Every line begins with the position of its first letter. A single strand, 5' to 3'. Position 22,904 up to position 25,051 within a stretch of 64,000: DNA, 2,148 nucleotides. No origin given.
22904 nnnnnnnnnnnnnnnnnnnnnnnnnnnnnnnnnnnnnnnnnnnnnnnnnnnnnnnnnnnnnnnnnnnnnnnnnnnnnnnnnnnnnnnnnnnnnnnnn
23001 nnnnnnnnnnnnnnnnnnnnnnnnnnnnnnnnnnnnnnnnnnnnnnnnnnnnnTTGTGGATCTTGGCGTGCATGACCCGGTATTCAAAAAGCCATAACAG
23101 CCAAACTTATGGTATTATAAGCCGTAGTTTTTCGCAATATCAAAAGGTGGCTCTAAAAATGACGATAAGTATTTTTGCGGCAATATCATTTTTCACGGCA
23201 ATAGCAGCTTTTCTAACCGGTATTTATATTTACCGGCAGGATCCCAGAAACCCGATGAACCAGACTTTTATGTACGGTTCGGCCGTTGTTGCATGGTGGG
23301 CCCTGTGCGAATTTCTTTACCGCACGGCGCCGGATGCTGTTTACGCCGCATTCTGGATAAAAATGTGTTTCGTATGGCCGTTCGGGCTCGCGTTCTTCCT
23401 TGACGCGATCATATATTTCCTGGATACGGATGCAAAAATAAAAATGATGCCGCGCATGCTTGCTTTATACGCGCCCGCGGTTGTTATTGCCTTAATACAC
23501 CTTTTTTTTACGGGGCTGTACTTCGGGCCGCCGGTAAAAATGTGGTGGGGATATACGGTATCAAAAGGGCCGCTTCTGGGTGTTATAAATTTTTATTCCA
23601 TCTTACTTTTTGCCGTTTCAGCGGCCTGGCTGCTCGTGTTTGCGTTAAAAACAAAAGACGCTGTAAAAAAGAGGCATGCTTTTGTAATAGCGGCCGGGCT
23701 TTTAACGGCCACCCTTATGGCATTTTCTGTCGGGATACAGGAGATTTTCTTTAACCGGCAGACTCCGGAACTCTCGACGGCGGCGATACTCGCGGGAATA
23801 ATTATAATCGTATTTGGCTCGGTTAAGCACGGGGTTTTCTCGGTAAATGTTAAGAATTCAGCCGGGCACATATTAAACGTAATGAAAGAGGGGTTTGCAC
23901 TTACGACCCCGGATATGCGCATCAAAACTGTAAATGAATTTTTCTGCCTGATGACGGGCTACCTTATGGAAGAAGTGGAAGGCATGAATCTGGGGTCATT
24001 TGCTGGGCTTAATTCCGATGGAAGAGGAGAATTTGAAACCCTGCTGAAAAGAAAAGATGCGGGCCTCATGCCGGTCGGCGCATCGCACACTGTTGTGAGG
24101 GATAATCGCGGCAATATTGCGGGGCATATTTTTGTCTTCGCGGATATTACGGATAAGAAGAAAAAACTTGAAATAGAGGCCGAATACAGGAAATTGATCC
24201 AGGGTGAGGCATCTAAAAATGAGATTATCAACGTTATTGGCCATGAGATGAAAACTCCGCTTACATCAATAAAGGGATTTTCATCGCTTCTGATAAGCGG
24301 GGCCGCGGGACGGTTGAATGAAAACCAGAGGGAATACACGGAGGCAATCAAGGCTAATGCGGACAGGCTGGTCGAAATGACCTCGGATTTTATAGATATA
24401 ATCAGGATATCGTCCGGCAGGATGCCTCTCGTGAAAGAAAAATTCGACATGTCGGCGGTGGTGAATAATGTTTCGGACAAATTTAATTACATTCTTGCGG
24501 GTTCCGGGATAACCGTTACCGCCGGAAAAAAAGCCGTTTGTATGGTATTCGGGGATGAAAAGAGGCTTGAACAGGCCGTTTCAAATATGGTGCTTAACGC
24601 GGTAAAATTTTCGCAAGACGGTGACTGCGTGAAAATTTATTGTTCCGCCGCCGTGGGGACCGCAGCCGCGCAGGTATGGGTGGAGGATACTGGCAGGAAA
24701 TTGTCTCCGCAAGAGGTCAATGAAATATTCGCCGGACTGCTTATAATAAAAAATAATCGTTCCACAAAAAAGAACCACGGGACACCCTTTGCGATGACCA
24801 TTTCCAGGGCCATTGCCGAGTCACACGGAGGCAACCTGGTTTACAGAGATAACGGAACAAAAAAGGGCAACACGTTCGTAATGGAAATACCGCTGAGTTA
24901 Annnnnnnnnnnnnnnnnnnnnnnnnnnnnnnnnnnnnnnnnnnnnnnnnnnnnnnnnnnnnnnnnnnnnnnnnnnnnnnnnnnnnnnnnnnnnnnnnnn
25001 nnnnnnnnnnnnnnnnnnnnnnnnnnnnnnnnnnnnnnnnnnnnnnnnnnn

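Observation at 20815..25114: A 4.3 kb insertion splits the conserved fliP-fliQ junction of the export-apparatus operon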

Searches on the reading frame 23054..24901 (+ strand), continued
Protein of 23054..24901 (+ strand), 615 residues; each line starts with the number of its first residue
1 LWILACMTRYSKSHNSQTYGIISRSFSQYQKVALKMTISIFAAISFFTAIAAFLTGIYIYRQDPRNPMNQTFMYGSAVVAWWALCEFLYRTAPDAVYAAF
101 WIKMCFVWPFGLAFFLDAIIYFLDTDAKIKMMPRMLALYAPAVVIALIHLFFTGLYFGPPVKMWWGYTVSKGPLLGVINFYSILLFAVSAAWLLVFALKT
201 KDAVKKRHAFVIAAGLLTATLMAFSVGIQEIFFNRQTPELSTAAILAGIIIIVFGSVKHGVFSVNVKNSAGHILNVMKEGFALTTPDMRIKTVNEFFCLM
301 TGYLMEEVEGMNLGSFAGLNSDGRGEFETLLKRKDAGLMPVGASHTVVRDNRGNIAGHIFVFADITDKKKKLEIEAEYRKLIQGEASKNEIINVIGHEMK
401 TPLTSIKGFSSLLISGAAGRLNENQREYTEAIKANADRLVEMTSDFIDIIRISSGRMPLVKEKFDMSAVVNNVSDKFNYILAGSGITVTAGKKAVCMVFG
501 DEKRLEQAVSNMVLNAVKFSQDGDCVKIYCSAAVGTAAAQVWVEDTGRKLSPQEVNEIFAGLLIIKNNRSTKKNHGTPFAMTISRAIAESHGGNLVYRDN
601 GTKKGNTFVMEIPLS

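Call 86: search_protein_families(library=pfam, proteins=[L166:12182-12898:+], max_evalue=0.01)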
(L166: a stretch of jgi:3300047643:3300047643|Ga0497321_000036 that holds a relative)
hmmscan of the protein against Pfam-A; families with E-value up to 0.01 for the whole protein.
L166:12182-12898:+ (238 aa): 4 families
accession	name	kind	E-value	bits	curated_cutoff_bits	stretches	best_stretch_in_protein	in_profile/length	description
PF00106.31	adh_short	-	1.3e-37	129.6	26.6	1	13-202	1-189/195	short chain dehydrogenase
PF13561.12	adh_short_C2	-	1.1e-25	91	27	1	19-200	1-181/236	Enoyl-(Acyl carrier protein) reductase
PF08659.16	KR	-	1.2e-09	38.8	22.6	1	15-103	3-94/180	KR domain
PF01370.27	Epimerase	-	0.0088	15.9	20.9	0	15-83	1-63/240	NAD dependent epimerase/dehydratase family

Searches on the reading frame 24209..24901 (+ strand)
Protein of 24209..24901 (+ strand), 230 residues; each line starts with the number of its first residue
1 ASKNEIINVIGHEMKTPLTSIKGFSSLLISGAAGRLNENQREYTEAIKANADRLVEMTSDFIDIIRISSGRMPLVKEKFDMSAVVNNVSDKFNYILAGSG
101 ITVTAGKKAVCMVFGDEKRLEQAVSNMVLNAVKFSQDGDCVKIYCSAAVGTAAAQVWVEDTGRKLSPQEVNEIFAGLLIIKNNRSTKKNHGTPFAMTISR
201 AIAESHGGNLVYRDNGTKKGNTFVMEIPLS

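Call 81: search_solved_structures(query=window:24209-24901:+, max_evalue=1e-10)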
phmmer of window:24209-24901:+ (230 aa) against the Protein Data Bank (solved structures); distinct sequences matched with E-value up to 1e-10: 19.
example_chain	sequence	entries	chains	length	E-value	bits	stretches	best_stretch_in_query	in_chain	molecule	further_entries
6paj_A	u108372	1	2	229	3e-19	73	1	3-228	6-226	Sensor protein SrrB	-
7p8e_A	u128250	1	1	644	6.3e-18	68.7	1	2-146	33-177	Receiver domain of histidine kinase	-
4q20_A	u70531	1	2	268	3.6e-17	66.2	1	3-228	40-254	Sensor protein DivL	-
7z8n_A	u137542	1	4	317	5.4e-17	65.7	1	3-215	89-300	Histidine kinase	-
7n0e_B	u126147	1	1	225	6.8e-17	65.3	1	4-229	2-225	Histidine kinase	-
6dk7_A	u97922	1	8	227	7.5e-17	65.2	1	6-229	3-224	RetS (Regulator of Exopolysaccharide and Type III Secretion)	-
4jas_A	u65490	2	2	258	8e-17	65.1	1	3-228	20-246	Histidine kinase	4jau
6dk8_A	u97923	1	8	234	8.4e-17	65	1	6-229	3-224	RetS (Regulator of Exopolysaccharide and Type III Secretion)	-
3dge_A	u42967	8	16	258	7.5e-16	61.9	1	3-228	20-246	Sensor protein | Histidine kinase | Sensor histidine kinase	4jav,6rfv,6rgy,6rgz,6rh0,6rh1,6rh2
2c2a_A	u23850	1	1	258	7.5e-16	61.9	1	3-228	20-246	SENSOR HISTIDINE KINASE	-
5uht_A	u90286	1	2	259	7.6e-16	61.9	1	3-228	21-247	Sensor histidine kinase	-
5c93_A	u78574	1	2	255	3.6e-15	59.7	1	4-228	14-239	Histidine kinase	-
6azr_A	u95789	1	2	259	3.8e-15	59.6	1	3-228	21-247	Sensor histidine kinase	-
4u7n_A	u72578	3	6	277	4.7e-15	59.3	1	4-228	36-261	Histidine protein kinase sensor protein | Histidine kinase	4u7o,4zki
7zp0_A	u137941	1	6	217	1.2e-14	58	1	10-228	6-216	Sensor protein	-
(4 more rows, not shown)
